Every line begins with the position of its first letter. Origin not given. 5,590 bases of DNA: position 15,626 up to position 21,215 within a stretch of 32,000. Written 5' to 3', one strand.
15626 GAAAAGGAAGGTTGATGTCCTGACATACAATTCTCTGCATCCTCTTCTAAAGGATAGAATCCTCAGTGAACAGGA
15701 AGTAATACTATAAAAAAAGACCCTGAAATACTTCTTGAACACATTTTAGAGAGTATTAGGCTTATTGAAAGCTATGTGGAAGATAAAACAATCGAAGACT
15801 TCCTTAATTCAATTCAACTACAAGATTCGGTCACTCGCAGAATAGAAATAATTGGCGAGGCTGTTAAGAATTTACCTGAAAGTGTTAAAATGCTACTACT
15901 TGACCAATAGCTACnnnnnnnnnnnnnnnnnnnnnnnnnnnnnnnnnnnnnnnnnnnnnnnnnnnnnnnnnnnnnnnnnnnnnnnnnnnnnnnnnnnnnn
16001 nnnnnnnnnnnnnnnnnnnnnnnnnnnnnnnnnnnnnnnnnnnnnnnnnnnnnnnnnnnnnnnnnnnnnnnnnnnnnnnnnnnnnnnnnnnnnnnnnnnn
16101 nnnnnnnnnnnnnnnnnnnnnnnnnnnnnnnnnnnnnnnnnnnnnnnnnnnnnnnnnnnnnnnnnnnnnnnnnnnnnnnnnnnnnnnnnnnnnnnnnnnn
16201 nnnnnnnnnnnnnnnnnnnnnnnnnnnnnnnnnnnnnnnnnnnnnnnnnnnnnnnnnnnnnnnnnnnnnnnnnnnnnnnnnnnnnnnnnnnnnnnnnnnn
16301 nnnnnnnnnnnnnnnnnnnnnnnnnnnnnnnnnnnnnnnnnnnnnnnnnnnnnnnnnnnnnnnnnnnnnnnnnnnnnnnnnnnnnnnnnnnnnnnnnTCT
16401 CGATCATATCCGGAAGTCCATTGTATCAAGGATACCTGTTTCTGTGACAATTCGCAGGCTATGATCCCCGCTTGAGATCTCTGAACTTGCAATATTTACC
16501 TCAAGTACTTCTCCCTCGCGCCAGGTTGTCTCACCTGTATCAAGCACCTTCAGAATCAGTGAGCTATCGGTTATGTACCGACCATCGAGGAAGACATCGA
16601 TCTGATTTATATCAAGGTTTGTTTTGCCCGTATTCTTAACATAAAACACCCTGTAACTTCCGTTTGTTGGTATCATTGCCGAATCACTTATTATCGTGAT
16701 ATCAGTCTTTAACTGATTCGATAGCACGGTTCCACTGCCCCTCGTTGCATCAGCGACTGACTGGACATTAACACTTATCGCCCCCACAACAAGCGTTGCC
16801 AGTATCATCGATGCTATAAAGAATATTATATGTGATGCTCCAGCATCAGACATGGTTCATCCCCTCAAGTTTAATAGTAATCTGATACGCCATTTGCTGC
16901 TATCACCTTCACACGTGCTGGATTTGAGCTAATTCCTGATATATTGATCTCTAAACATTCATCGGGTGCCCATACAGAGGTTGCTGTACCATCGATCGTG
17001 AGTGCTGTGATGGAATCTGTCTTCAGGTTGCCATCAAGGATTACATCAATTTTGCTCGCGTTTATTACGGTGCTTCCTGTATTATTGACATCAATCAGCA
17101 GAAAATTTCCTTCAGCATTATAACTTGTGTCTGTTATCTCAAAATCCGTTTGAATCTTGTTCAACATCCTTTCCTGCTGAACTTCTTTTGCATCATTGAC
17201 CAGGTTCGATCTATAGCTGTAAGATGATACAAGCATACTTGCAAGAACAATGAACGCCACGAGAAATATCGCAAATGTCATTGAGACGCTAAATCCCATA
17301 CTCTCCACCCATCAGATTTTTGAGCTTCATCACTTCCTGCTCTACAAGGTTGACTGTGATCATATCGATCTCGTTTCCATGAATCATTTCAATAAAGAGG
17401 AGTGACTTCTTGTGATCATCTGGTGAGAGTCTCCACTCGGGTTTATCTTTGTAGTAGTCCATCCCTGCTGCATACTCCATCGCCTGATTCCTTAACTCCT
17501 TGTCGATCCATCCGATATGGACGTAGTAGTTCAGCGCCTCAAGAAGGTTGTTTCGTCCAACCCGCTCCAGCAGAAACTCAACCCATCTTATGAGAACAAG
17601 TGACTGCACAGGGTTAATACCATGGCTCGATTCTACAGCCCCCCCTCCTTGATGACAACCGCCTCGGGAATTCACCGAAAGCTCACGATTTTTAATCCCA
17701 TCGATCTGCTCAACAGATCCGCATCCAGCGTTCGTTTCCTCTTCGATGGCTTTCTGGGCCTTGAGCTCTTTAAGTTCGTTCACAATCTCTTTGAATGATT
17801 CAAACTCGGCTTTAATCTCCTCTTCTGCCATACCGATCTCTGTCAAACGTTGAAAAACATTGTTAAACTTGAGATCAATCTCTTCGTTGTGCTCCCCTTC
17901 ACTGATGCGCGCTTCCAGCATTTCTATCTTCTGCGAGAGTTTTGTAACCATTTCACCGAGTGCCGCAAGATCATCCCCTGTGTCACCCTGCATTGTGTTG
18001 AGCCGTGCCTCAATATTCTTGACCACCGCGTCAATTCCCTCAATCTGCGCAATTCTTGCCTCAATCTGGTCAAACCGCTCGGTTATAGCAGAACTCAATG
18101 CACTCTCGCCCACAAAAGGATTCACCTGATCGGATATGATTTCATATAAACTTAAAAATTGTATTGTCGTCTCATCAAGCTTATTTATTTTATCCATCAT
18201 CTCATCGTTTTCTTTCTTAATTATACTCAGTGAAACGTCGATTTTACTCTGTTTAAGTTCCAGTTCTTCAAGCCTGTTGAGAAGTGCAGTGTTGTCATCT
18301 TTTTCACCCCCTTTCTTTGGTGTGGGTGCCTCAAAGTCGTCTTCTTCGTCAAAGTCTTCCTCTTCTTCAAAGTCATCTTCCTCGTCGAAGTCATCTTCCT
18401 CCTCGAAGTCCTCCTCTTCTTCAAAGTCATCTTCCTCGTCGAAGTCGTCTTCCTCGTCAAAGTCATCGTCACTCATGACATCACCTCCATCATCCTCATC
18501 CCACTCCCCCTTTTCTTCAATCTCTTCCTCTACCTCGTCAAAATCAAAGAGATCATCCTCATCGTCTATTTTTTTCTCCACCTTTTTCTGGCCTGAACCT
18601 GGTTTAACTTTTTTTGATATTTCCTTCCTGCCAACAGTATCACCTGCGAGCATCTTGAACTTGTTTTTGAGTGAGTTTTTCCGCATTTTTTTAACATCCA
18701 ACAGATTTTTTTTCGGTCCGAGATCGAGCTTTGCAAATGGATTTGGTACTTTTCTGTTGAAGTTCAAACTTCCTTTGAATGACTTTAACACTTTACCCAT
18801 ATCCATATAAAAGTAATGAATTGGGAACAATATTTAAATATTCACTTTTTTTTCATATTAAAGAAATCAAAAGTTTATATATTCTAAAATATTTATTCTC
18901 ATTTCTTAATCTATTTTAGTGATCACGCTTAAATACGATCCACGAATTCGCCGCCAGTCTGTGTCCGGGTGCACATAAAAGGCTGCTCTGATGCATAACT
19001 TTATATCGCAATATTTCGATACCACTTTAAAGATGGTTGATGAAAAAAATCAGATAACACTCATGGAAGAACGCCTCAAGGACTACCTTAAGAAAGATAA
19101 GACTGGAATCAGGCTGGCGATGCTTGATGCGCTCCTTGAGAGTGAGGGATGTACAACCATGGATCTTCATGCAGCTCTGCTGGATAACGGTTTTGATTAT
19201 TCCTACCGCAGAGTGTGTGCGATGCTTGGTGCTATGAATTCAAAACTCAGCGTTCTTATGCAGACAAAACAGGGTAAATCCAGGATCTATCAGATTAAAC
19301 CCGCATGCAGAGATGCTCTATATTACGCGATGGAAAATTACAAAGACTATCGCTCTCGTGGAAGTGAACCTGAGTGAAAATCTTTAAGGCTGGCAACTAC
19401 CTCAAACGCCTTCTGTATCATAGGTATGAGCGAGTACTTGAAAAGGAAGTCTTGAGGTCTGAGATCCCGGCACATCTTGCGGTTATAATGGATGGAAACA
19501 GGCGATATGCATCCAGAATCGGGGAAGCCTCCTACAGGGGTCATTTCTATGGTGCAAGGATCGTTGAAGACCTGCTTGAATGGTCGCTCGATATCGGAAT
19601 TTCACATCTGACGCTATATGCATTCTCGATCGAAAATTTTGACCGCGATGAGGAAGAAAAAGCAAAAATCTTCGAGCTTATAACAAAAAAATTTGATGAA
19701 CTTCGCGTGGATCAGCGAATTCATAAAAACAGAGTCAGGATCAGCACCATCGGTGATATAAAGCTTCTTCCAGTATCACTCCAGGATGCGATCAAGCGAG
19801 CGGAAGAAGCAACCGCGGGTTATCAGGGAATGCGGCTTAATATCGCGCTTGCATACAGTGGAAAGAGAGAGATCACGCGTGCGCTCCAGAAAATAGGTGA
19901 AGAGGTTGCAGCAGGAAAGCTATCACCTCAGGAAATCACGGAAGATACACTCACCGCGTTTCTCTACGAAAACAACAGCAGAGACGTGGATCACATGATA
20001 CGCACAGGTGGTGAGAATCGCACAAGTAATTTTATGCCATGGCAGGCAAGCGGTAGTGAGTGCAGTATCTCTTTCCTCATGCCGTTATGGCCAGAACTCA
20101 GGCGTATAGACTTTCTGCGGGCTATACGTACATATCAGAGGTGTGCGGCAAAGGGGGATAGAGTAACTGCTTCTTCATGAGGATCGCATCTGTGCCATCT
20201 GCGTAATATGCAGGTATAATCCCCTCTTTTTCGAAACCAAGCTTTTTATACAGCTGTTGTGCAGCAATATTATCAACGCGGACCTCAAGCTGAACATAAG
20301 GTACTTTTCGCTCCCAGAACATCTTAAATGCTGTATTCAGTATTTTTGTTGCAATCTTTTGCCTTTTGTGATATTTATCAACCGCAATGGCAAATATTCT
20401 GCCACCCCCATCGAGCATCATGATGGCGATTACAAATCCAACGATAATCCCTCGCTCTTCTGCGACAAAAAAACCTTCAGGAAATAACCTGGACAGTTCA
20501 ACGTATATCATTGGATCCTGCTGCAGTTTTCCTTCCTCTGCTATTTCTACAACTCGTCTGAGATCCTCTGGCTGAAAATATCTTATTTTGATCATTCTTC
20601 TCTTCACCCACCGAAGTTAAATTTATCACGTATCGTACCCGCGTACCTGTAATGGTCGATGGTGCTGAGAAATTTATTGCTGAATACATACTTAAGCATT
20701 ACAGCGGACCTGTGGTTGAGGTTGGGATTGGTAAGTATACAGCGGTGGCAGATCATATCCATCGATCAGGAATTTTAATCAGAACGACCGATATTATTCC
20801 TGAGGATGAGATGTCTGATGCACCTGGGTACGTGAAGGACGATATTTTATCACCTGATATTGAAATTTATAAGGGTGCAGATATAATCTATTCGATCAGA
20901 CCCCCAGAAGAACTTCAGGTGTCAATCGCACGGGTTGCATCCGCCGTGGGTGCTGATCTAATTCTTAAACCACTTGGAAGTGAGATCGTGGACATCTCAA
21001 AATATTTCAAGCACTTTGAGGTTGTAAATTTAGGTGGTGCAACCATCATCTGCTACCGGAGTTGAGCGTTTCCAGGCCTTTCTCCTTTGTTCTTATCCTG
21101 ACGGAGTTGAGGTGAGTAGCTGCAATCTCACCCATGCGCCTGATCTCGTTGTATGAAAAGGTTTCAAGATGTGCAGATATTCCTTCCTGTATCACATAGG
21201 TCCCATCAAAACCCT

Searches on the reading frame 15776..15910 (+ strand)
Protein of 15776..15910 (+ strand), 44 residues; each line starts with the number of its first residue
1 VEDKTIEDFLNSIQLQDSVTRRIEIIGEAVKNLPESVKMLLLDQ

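Call 6: search_protein_families(library=pfam, proteins=[window:15776-15910:+], max_evalue=0.01)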
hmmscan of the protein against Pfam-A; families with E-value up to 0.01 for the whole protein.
window:15776-15910:+ (44 aa): 1 family
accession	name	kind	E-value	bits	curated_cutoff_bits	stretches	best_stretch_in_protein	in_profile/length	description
PF01934.22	HepT-like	-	2.1e-06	27.9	23.5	1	2-36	13-47/120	Ribonuclease HepT-like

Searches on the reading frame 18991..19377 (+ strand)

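Call 46: search_protein_families(library=pfam, proteins=[window:18991-19377:+], max_evalue=0.001)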
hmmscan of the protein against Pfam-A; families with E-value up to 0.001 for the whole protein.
window:18991-19377:+ (128 aa): 1 family
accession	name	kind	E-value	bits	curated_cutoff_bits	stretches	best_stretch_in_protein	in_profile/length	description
PF10826.14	DUF2551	-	4.2e-17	62.6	23.4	1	29-106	1-79/83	Protein of unknown function (DUF2551)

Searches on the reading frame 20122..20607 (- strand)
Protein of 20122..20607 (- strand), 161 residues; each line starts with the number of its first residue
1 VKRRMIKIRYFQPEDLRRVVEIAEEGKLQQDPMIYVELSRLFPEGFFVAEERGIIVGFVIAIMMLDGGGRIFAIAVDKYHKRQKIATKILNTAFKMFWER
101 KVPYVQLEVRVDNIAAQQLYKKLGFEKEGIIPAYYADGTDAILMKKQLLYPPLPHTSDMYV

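Call 47: search_protein_families(library=pfam, proteins=[window:20122-20607:-], max_evalue=0.001)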
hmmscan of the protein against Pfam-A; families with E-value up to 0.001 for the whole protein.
window:20122-20607:- (161 aa): 6 families
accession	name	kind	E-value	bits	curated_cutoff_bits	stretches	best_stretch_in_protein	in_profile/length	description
PF00583.31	Acetyltransf_1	-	7.7e-16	58.8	20.7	1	38-125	24-116/116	Acetyltransferase (GNAT) family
PF13508.13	Acetyltransf_7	-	2.5e-13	50.6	27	1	45-127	4-84/84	Acetyltransferase (GNAT) domain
PF13673.13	Acetyltransf_10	-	9.6e-11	42.2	23.6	1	46-148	33-128/128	Acetyltransferase (GNAT) domain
PF08445.16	FR47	-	2.7e-05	24.5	22.1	1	62-127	15-79/86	FR47-like protein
PF13302.13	Acetyltransf_3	-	6.1e-05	24.2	25.4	1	47-126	57-138/138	Acetyltransferase (GNAT) domain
PF13527.13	Acetyltransf_9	-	0.00074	20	25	0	69-126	73-125/127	Acetyltransferase (GNAT) domain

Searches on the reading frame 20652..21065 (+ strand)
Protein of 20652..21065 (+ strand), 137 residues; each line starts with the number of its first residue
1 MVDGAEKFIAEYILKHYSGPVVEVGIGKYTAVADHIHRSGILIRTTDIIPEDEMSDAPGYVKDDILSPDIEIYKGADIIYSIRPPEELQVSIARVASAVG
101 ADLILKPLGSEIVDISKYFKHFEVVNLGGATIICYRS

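Call 46: search_protein_families(library=pfam, proteins=[window:20652-21065:+], max_evalue=0.001)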
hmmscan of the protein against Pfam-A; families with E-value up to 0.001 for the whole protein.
window:20652-21065:+ (137 aa): 1 family
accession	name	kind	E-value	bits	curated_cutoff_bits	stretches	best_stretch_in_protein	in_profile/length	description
PF03686.19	UPF0146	-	2.2e-32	112.1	26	1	10-120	5-115/129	Uncharacterised protein family (UPF0146)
